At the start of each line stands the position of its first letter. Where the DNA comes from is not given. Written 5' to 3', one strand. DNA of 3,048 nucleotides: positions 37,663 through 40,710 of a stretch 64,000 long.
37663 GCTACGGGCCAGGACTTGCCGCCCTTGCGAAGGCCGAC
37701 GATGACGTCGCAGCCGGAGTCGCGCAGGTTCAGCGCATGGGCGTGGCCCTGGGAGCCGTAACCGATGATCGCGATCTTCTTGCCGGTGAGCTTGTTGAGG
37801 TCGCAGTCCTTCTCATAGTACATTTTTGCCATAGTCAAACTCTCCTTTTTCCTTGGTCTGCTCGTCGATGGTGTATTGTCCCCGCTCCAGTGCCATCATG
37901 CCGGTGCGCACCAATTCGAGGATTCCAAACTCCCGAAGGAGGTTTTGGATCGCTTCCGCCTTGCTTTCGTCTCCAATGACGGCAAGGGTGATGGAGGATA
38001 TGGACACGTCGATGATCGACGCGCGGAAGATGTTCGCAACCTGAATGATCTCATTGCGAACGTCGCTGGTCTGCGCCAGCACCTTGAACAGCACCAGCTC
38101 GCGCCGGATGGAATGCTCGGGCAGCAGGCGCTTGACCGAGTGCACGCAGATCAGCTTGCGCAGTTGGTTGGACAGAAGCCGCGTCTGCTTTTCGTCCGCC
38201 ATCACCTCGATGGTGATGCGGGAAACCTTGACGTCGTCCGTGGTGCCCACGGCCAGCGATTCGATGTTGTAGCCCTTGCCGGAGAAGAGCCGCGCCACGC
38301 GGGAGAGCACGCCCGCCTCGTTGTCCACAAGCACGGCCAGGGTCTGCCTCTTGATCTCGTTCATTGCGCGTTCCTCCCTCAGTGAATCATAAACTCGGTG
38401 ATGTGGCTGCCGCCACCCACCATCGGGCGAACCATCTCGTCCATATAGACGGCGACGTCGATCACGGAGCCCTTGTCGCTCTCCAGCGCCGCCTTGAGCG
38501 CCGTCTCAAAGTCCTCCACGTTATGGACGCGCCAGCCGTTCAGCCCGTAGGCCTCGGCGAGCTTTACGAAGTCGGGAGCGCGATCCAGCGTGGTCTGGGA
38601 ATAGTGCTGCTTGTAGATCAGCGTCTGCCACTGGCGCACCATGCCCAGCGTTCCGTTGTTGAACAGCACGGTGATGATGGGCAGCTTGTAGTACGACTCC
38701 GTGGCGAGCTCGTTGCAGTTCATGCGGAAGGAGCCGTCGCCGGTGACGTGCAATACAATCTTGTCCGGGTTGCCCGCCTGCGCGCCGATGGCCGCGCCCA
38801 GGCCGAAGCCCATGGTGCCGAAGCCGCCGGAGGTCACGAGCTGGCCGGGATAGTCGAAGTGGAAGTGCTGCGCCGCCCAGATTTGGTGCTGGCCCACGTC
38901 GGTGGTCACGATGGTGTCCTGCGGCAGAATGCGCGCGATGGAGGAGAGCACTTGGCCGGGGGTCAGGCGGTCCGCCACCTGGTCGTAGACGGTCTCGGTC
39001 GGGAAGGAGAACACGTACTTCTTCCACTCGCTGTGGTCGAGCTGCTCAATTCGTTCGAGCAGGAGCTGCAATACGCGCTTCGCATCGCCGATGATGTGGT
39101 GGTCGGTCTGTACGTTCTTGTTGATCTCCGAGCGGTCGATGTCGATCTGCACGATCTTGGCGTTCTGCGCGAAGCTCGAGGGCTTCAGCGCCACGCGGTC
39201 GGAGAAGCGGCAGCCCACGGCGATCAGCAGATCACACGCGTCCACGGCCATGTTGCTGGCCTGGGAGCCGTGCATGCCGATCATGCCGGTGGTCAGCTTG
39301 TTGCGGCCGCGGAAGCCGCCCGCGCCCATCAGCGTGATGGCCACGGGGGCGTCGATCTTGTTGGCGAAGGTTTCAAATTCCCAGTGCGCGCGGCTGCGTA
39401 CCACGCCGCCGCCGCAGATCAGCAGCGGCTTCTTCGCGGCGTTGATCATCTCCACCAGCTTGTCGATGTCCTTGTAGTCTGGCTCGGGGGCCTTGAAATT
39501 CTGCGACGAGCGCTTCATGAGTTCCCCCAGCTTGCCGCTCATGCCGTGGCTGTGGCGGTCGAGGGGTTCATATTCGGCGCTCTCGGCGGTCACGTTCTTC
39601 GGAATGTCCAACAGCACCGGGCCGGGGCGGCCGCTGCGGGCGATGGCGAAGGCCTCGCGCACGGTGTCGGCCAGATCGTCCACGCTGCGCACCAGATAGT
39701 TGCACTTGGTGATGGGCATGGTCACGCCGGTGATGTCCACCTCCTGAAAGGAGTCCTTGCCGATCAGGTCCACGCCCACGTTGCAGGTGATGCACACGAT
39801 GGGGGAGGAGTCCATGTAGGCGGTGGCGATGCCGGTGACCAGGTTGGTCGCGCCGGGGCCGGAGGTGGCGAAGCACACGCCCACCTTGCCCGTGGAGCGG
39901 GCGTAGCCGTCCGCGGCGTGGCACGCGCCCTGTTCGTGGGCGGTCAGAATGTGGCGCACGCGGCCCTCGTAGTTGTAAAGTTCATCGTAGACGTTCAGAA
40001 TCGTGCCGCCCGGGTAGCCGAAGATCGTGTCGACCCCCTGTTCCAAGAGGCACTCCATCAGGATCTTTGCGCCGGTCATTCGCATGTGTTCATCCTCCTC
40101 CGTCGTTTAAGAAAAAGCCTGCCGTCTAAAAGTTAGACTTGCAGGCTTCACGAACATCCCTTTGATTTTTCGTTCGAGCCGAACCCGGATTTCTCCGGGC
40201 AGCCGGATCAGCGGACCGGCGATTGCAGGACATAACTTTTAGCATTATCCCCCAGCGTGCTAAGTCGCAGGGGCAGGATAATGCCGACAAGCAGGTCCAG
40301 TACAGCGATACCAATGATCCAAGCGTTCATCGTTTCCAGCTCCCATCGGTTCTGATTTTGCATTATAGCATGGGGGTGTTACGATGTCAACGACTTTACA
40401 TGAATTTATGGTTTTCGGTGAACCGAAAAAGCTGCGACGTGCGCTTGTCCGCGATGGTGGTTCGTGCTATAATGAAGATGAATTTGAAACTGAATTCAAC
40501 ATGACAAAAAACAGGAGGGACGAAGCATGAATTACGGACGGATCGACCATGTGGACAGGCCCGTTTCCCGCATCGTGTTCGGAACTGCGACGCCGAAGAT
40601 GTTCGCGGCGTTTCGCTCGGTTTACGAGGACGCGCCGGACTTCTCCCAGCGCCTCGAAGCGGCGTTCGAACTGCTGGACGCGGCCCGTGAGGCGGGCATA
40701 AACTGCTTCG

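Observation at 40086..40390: ilvBNC leader: perfect promoter, 40-codon Ile/Leu/Val-rich ORF and intrinsic terminator, a candidate leader-peptide attenuator in a Firmicutes-type genome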

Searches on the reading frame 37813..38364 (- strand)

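Call 53: search_protein_families(library=pfam, proteins=[window:37813-38364:-], max_evalue=0.00001)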
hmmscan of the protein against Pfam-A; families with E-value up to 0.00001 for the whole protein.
window:37813-38364:- (183 aa): 5 families
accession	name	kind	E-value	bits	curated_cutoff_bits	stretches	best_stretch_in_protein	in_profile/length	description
PF10369.15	ALS_ss_C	-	1.2e-25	89.8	23.2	1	88-162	1-74/74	Small subunit of acetolactate synthase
PF22629.2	ACT_AHAS_ss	-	4.9e-21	75.1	27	1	9-74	1-65/67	AHAS small subunit-like ACT domain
PF13710.12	ACT_5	-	2e-13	50.4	27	1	16-77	2-62/62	ACT domain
PF01842.31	ACT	-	1.5e-11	44.3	27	1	9-72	3-65/66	ACT domain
PF13291.12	ACT_4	-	4.8e-06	27.6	27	1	8-79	8-80/80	ACT domain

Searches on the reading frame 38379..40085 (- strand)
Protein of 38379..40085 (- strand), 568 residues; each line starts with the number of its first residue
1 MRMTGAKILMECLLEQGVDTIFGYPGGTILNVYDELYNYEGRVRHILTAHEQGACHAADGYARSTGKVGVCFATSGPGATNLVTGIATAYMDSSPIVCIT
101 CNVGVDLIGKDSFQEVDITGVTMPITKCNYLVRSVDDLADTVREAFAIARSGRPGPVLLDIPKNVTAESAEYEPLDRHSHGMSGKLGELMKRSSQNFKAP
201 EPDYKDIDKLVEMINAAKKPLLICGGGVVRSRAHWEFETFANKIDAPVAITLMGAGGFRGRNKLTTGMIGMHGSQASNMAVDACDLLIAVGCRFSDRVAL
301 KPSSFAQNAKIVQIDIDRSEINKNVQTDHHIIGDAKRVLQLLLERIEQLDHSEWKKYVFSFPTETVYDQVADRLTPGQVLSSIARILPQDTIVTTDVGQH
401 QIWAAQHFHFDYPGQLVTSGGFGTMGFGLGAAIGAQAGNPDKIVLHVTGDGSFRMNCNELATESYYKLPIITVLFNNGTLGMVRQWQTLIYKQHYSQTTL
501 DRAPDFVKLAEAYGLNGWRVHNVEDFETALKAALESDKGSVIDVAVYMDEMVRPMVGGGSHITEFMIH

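Call 7: find_related_loci(query=window:38379-40085:-, collection=genome_contigs, flank=3000)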
Query window:38379-40085:- (568 aa) in genome_contigs; peptide patterns used: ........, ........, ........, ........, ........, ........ (x = any residue, [..] = any of these).
600 stretches matched a pattern (row limit reached: there are more); 599 encode a relative of the query (tblastn E <= 1e-3); the best 80 are kept; 80 distinct loci.
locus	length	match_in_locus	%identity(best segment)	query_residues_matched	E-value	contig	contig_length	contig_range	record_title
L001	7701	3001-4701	88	1-567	0e+0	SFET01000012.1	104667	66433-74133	MAG: Clostridiales bacterium isolate W0P33.025 Contig181, whole genome shotgun sequence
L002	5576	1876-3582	85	1-567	0e+0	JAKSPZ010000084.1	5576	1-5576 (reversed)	MAG: Clostridia bacterium isolate Horse_feces216 MAG216_84, whole genome shotgun sequence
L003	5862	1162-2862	84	1-567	0e+0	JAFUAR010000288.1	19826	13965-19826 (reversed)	MAG: Clostridia bacterium isolate RGIG4322 Roe_deer_Duodenum.Co__c347175, whole genome shotgun sequence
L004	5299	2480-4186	82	1-567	0e+0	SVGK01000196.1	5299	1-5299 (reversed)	MAG: Clostridiales bacterium isolate SIG356 NODE_39030_length_5299_cov_2.636729, whole genome shotgun sequence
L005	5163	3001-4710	81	1-568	0e+0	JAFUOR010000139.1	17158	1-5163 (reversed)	MAG: Clostridia bacterium isolate RGIG4686 Roe_deer_Rectum-5__c460180, whole genome shotgun sequence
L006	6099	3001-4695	80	1-567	0e+0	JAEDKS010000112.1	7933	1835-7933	MAG: Clostridia bacterium isolate MAG220 NODE_9974_length_7933_cov_6.524372, whole genome shotgun sequence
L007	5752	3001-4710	80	1-568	0e+0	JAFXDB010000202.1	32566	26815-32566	MAG: Clostridia bacterium isolate RGIG6305 Sheep_Rectum-3__c1097002, whole genome shotgun sequence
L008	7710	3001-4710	79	1-568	0e+0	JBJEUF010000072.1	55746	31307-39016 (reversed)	MAG: Aristaeellaceae bacterium isolate PUUB45_bin.019 NODE_295_length_55746_cov_22.031226, whole genome shotgun sequence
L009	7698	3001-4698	80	1-567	0e+0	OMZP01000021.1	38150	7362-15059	uncultured Clostridiales bacterium isolate RUG103 genome assembly, contig: scaffold_797, whole genome shotgun sequence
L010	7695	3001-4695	80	1-567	0e+0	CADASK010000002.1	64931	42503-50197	MAG: uncultured Clostridiales bacterium isolate RUG13572 genome assembly, contig: RUG13572_asm_2, whole genome shotgun s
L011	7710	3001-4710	80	1-568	0e+0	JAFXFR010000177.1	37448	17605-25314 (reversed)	MAG: Clostridia bacterium isolate RGIG6373 Sheep_Rectum-4__c811602, whole genome shotgun sequence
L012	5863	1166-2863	80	1-568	0e+0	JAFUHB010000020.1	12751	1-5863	MAG: Clostridia bacterium isolate RGIG4488 Roe_deer_Omasum.Co__c81484, whole genome shotgun sequence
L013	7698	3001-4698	79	1-567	0e+0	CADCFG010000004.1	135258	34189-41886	MAG: uncultured Clostridiales bacterium isolate RUG14601 genome assembly, contig: RUG14601_asm_4, whole genome shotgun s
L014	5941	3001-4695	78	1-567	0e+0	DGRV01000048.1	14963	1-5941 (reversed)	MAG TPA_asm: Christensenella sp. UBA4379 UBA4379_contig_8187, whole genome shotgun sequence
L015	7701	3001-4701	78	1-568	0e+0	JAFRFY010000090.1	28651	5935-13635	MAG: Clostridia bacterium isolate RGIG2434 Goat_Ileum.Co__c449811, whole genome shotgun sequence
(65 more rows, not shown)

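Call 53: search_protein_families(library=pfam, proteins=[window:38379-40085:-], max_evalue=0.00001)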
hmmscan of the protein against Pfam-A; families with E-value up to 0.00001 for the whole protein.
window:38379-40085:- (568 aa): 3 families
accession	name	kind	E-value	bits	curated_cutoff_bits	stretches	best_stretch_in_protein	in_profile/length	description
PF02775.26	TPP_enzyme_C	-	2.4e-52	177.2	21.9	1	396-544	1-151/151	Thiamine pyrophosphate enzyme, C-terminal TPP binding domain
PF00205.28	TPP_enzyme_M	-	6.9e-46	155.8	30.4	1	207-341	1-136/137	Thiamine pyrophosphate enzyme, central domain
PF02776.23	TPP_enzyme_N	-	3.4e-40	137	26.8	1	3-119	1-117/119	Thiamine pyrophosphate enzyme, N-terminal TPP binding domain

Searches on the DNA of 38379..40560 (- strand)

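Call 4: search_rna_families(source=window, start=40000, end=40560, threshold=evalue, max_evalue=10, show_alignments=3)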
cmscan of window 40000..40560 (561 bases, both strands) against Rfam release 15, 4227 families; matches with E-value up to 10: 2.
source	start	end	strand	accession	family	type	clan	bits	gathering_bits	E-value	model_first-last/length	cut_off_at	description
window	40439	40529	+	RF01767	SAM-III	Cis-reg; riboswitch;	-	14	45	5.2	1-82/82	no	SAM-III riboswitch aptamer (SMK box)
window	40473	40507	-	RF02147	MEG8_3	Gene; lncRNA;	-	10.4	40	5.8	1-66/66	no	Maternally expressed 8 exon 3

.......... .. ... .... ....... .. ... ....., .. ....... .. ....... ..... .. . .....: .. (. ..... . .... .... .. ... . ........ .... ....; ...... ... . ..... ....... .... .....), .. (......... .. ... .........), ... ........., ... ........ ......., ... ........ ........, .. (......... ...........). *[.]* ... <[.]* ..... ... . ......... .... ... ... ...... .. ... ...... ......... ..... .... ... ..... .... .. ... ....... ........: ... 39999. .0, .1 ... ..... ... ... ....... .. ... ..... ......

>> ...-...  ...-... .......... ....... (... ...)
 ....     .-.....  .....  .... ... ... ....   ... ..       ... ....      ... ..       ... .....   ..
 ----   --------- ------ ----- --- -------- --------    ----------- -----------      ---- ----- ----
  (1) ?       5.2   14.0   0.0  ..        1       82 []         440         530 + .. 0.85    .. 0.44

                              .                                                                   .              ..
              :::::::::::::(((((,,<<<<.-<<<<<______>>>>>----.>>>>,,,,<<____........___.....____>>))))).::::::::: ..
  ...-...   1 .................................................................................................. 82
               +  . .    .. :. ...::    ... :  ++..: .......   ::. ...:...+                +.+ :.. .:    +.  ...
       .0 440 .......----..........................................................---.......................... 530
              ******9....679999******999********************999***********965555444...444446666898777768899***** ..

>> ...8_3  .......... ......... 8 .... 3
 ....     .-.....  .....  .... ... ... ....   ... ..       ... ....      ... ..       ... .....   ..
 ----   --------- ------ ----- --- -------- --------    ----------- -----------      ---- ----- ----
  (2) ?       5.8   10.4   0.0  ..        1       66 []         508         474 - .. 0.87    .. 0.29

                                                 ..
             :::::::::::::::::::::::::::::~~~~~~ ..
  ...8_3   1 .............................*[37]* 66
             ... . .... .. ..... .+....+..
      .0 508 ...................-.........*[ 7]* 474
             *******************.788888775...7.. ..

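Call 39: search_rna_families(sources=[L001, L018, L033, L059, L060, L048, L066], threshold=evalue, max_evalue=1)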
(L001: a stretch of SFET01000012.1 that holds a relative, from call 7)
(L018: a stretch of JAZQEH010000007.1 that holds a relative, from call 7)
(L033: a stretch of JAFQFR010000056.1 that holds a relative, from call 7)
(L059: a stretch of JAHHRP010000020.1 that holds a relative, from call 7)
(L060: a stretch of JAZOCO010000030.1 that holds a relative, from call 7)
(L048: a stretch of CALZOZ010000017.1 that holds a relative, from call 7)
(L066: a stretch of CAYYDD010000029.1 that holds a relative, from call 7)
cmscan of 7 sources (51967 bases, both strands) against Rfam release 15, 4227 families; matches with E-value up to 1: 3.
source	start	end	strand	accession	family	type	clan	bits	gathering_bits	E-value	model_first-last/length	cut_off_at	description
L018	6331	6408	+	RF01061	mir-548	Gene; miRNA;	-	31.6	90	0.032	1-84/84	no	mir-548 microRNA precursor family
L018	6325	6414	+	RF03768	mir-1329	Gene; miRNA;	-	26.5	101.2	0.55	1-85/85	no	mir-1329 microRNA precursor family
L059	5997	6099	+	RF00345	snoR1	Gene; snRNA; snoRNA; CD-box;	CL00066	24.8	49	0.58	1-93/93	no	Small nucleolar RNA snoR1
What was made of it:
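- On ppGpp / other riboswitches known upstream of ilvB in Firmicutes: No Rfam family at E<=10 in the leader (call 4), nor at E<=1 in 7 family members (call 39).
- On ilvB-OMG / ilvB-II / ilvB (Leptospira) uORF motifs: There is no Rfam hit (calls 4, 39).
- No Rfam family matches the leader at E<=10, or at E<=1 in seven family members (calls 4, 39).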

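Call 40: search_rna_families(sources=[L009, L013, L014, L015, L016, L017, L019, L021, L022, L023, L024, L025, L026, L030, L031, L032, L034, L035, L036, L037], threshold=gathering)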
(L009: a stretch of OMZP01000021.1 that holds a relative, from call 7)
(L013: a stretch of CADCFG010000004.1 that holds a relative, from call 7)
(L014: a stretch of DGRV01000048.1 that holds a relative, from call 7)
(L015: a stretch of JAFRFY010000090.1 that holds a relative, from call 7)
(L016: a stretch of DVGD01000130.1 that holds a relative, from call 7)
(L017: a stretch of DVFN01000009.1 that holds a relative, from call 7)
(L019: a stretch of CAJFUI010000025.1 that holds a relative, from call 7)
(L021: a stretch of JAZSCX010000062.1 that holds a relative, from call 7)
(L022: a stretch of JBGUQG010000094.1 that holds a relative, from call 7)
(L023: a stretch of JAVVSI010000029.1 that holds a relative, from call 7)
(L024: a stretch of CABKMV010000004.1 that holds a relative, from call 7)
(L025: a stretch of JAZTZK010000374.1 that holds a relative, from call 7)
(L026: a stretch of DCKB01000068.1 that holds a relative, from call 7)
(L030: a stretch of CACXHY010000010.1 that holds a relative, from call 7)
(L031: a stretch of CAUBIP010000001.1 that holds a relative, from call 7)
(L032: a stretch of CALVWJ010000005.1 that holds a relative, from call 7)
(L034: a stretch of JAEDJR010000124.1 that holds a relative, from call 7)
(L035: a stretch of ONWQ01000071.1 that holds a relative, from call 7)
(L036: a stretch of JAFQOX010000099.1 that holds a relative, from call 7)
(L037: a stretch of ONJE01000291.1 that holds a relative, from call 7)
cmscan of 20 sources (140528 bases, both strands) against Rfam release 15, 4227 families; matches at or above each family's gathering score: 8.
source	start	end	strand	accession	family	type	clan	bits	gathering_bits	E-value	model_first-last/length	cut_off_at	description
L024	2669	2911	+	RF00230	T-box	Cis-reg; leader;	-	101.9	93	5.5e-21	1-219/219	no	T-box leader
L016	47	289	+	RF00230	T-box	Cis-reg; leader;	-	100.9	93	9.5e-21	1-219/219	no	T-box leader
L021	2689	2926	+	RF00230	T-box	Cis-reg; leader;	-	99.5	93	2.3e-20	1-219/219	no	T-box leader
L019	2668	2909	+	RF00230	T-box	Cis-reg; leader;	-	99.4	93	2.4e-20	1-219/219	no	T-box leader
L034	1164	1404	+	RF00230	T-box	Cis-reg; leader;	-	98.5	93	3.9e-20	1-219/219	no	T-box leader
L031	2667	2909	+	RF00230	T-box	Cis-reg; leader;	-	97.7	93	6.4e-20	1-219/219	no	T-box leader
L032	2663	2912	+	RF00230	T-box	Cis-reg; leader;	-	95.8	93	2e-19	1-219/219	no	T-box leader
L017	2686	2928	+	RF00230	T-box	Cis-reg; leader;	-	95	93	3.3e-19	1-219/219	no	T-box leader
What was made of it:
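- On T-box leader (Rfam RF00230): The positive control is 8 relatives scoring 95-102 bits (call 40).
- Closest known: T-box leader. Different: The T-box scores 95-102 bits in L016, L017, L019, L021, L024, L031, L032 and L034 (call 40).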

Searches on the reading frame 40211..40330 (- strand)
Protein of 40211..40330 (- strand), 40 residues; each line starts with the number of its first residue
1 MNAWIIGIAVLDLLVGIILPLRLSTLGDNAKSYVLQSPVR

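Call 43: search_protein_families(library=pfam, proteins=[window:40211-40330:-], max_evalue=10)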
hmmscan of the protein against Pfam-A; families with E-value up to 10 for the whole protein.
seq(40 aa): 0 families

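Call 44: search_protein_families(library=ncbifam, proteins=[window:40211-40330:-], max_evalue=10)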
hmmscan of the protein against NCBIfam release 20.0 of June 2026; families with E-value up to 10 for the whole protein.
seq(40 aa): 0 families
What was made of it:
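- It matches no Pfam or NCBIfam family (calls 43, 44).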

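Call 54: list_cluster_members(proteins=[window:40211-40330:-, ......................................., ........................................, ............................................, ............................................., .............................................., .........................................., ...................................])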
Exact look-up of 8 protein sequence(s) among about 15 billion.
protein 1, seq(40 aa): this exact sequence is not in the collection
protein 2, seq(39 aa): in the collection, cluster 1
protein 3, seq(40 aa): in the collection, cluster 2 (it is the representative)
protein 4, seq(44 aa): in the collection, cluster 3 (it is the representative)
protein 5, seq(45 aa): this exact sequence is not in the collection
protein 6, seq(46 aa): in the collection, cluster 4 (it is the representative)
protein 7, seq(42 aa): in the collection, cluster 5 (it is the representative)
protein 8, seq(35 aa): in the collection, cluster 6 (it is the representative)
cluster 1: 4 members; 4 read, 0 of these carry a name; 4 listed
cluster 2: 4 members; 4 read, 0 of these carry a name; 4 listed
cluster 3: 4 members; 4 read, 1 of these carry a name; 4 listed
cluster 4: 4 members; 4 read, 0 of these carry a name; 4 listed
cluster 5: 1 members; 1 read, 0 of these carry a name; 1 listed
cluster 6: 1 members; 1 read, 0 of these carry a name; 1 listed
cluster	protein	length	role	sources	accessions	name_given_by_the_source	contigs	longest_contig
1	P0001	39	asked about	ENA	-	-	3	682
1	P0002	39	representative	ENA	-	-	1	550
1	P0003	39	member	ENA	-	-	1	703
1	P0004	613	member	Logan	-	-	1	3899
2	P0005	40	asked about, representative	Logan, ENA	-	-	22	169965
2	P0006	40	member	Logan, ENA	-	-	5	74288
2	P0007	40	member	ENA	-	-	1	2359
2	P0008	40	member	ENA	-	-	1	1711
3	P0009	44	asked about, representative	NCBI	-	-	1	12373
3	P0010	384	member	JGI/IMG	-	glycoprotein endo-alpha-1,2-mannosidase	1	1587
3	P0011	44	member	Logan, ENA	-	-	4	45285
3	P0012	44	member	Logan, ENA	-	-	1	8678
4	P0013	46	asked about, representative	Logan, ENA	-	-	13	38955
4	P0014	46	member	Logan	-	-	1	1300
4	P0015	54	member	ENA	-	-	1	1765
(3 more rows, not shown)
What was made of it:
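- Gene callers have predicted it in several assemblies (call 54).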
